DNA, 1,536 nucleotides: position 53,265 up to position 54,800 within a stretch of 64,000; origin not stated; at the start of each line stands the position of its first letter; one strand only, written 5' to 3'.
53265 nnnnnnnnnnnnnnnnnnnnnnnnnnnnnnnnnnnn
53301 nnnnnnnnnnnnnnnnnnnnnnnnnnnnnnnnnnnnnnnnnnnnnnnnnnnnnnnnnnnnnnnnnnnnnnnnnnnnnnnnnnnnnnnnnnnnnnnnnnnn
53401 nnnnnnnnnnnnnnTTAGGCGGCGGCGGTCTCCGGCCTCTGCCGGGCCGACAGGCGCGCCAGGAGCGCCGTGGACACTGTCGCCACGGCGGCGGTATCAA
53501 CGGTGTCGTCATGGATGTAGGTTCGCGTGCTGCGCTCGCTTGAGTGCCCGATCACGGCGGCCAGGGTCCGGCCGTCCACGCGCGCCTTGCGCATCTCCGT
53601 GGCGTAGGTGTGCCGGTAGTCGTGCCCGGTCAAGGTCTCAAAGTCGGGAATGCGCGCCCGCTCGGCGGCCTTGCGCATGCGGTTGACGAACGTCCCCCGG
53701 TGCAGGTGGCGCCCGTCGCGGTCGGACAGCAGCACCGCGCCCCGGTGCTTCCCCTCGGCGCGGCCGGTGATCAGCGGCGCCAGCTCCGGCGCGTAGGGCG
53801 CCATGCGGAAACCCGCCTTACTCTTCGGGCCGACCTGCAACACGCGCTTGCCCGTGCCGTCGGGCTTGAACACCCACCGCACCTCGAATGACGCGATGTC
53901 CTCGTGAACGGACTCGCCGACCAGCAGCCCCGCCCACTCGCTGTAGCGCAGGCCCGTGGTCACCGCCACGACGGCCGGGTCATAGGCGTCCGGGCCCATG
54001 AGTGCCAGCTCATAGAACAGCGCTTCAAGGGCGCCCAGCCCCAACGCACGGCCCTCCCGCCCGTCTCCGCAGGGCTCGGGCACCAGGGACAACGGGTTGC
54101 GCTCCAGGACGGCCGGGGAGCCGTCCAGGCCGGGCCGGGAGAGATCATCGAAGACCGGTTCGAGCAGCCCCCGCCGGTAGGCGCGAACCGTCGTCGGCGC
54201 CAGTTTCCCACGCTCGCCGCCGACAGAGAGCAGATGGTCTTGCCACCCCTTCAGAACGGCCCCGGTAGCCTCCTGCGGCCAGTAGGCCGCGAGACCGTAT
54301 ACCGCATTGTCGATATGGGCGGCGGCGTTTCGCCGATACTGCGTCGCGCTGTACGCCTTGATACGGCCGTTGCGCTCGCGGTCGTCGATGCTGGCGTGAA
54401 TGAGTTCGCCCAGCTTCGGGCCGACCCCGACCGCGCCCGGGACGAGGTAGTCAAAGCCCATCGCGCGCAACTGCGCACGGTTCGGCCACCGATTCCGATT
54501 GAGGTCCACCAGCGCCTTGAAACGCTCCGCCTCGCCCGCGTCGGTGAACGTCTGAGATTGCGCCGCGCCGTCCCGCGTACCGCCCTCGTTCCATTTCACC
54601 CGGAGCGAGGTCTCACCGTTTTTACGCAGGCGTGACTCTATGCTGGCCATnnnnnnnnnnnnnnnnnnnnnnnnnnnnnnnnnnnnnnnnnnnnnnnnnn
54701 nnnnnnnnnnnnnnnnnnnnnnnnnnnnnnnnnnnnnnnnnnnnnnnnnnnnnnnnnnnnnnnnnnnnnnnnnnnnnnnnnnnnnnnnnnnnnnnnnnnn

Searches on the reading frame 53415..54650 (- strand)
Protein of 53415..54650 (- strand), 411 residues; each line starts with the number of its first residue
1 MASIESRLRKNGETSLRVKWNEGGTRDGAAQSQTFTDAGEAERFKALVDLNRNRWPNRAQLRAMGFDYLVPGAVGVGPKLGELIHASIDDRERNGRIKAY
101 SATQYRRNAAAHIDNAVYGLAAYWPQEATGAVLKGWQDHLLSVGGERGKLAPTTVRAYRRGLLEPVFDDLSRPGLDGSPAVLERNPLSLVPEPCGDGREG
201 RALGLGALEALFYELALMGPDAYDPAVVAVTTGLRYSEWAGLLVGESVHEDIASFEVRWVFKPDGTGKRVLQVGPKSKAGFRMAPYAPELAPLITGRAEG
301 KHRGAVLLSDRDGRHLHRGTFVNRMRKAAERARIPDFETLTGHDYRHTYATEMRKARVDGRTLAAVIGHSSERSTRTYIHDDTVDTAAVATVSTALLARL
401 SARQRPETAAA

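Call 17: search_protein_families(library=pfam, proteins=[window:53415-54650:-], max_evalue=0.01)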
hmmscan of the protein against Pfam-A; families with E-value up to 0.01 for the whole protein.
window:53415-54650:- (411 aa): 1 family
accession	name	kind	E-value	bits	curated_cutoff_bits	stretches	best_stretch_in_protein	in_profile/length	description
PF00589.27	Phage_integrase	-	5.4e-15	56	27.1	1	228-382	30-169/172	Phage integrase family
